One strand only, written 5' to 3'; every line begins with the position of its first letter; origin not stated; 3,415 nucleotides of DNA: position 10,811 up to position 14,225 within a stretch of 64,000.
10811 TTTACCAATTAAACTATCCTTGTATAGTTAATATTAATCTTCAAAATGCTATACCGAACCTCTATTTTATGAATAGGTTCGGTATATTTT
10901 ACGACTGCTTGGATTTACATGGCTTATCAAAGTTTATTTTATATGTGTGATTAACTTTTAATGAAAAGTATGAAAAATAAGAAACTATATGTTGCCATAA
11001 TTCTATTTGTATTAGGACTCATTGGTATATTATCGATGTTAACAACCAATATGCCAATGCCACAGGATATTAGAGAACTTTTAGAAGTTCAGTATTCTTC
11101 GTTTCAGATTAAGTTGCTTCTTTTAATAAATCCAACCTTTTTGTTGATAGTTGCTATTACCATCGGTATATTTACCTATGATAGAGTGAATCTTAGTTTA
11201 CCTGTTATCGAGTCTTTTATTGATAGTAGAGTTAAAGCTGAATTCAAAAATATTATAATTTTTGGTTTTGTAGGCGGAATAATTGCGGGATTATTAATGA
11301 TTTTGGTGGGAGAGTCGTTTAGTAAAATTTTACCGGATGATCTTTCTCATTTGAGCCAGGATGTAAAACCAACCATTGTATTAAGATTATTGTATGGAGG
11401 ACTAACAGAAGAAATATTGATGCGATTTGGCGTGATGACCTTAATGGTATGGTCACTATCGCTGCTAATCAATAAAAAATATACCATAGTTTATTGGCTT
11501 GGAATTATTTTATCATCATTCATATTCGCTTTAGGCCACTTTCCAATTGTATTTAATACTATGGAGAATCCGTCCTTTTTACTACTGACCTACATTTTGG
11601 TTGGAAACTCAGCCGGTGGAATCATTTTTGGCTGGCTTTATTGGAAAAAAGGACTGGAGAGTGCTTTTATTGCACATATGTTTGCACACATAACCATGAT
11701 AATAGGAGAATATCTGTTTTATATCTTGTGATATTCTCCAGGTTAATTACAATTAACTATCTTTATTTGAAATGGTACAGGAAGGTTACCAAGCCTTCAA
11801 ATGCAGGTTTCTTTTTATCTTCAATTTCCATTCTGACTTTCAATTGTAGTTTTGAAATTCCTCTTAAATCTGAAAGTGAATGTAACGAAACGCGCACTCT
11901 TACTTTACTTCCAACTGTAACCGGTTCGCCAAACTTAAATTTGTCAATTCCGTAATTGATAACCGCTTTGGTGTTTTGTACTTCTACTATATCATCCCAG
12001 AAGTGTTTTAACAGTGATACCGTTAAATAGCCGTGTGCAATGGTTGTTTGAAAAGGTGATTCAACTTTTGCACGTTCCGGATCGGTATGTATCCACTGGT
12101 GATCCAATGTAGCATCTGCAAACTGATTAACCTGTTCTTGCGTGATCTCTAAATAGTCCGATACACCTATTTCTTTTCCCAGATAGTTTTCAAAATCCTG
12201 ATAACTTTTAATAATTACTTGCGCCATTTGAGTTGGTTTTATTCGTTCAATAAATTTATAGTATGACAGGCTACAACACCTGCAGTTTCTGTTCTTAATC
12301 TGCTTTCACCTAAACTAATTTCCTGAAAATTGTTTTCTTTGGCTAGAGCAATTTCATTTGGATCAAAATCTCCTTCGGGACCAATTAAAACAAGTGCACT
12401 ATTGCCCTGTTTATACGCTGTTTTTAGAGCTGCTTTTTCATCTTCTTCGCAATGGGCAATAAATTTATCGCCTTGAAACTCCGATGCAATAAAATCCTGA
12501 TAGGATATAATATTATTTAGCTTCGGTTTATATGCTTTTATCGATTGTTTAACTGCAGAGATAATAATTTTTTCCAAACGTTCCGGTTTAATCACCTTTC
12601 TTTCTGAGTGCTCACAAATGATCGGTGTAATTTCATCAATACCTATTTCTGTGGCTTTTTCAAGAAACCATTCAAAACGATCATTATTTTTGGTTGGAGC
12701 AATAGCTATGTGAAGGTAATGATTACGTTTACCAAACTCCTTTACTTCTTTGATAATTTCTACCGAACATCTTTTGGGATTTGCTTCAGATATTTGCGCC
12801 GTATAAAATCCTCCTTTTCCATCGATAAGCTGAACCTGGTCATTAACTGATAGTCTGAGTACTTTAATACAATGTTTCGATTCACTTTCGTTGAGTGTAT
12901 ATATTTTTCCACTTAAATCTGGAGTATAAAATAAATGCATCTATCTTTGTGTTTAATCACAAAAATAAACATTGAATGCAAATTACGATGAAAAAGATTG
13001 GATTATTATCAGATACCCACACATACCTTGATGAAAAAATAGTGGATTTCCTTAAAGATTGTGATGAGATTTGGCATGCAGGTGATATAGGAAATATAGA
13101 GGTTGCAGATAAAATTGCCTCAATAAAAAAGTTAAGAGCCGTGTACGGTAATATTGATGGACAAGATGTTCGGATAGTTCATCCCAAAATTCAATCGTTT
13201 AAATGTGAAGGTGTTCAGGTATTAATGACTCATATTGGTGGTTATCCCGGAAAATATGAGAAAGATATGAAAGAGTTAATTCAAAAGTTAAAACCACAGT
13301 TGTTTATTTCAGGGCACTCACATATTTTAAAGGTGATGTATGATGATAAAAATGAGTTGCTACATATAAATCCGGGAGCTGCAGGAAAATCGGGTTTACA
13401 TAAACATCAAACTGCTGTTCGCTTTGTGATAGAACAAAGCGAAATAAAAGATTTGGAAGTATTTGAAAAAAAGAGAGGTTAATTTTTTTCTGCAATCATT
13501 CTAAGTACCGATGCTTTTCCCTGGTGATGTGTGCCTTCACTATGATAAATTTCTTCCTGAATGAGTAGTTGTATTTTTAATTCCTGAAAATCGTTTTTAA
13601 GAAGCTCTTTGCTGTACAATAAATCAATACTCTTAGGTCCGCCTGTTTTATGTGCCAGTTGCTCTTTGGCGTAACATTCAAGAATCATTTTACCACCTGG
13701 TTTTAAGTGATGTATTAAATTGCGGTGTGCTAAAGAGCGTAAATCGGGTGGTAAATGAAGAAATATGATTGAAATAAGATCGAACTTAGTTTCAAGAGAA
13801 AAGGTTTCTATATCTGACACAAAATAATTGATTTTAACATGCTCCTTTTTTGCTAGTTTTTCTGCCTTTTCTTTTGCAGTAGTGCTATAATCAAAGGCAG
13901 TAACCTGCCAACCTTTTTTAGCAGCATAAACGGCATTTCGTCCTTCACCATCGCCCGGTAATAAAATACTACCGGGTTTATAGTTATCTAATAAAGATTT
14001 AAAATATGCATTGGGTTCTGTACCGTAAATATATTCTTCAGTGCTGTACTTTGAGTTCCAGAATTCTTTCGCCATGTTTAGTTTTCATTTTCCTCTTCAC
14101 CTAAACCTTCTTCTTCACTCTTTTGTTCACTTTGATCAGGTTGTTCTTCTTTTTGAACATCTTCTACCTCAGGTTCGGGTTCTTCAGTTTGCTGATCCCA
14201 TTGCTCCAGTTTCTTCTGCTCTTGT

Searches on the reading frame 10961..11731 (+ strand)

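Call 61: search_protein_families(library=pfam, proteins=[window:10961-11731:+], max_evalue=0.00001)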
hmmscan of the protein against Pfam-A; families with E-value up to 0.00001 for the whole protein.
window:10961-11731:+ (256 aa): 1 family
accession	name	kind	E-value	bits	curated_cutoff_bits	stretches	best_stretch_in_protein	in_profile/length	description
PF02517.21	Rce1-like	-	3.7e-11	43.6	22.4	1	138-243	7-91/93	Type II CAAX prenyl endopeptidase Rce1-like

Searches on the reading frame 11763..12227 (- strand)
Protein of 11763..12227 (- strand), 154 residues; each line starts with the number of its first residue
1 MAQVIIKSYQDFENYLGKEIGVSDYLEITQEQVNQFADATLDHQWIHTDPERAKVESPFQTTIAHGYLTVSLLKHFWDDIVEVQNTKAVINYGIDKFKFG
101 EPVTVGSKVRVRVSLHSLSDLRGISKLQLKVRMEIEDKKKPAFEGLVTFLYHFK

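Call 61: search_protein_families(library=pfam, proteins=[window:11763-12227:-], max_evalue=0.00001)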
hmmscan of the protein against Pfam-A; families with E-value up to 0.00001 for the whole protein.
window:11763-12227:- (154 aa): 1 family
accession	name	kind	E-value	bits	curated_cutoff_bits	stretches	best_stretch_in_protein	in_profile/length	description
PF01575.25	MaoC_dehydratas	-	3.4e-23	82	27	1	12-127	2-113/123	MaoC like domain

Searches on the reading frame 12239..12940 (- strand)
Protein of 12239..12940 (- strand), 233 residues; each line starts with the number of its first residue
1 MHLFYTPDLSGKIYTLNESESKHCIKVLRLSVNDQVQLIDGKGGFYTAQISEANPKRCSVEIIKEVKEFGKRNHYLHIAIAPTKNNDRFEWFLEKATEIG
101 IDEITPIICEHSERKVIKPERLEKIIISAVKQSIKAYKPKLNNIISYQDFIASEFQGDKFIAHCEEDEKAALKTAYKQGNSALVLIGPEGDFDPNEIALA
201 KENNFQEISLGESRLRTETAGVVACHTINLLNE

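Call 61: search_protein_families(library=pfam, proteins=[window:12239-12940:-], max_evalue=0.00001)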
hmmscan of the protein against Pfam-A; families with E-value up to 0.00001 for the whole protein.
window:12239-12940:- (233 aa): 2 families
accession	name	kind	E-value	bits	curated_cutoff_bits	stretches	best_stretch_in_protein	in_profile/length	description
PF04452.19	Methyltrans_RNA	-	9.4e-43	146.1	23.9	1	75-228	6-164/165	RNA methyltransferase domain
PF20260.4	PUA_4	-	9.8e-15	54.8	23.9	1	16-63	1-48/48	RNA methyltransferase PUA domain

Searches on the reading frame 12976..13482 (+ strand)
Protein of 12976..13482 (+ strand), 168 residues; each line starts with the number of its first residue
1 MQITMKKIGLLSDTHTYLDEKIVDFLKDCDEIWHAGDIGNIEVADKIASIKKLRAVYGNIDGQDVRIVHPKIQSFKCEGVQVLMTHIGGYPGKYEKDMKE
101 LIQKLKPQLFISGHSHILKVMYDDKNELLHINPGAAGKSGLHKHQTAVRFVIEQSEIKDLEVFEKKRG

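Call 61: search_protein_families(library=pfam, proteins=[window:12976-13482:+], max_evalue=0.00001)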
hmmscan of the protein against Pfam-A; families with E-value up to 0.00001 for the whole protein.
window:12976-13482:+ (168 aa): 1 family
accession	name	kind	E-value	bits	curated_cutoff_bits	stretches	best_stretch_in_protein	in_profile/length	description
PF12850.12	Metallophos_2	-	1.8e-31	109.7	27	1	7-153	2-152/154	Calcineurin-like phosphoesterase superfamily domain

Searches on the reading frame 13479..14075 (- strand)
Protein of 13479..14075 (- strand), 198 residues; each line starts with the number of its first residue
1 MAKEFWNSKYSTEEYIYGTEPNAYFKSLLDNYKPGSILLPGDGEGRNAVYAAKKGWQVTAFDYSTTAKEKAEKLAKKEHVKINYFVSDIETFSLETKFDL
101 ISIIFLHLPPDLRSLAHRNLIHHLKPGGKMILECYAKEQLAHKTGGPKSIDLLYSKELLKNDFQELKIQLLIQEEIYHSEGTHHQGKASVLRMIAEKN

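Call 61: search_protein_families(library=pfam, proteins=[window:13479-14075:-], max_evalue=0.00001)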
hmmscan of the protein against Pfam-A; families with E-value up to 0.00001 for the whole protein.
window:13479-14075:- (198 aa): 6 families
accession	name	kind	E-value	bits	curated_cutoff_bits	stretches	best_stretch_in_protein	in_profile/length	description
PF13649.12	Methyltransf_25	-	1.7e-13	51.5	27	1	41-128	5-97/97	Methyltransferase domain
PF03848.20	TehB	-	4.8e-11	42.9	20.4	1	26-135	23-136/193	Tellurite resistance protein TehB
PF08241.18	Methyltransf_11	-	2.2e-10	41.5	21.2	1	41-132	4-95/95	Methyltransferase domain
PF05724.17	TPMT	-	2.6e-09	37.5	26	1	1-184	1-201/218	Thiopurine S-methyltransferase (TPMT)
PF08242.18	Methyltransf_12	-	4.6e-07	30.9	30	1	43-129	6-97/98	Methyltransferase domain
PF13489.12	Methyltransf_23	-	8.1e-06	26.1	27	0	33-139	22-123/164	Methyltransferase domain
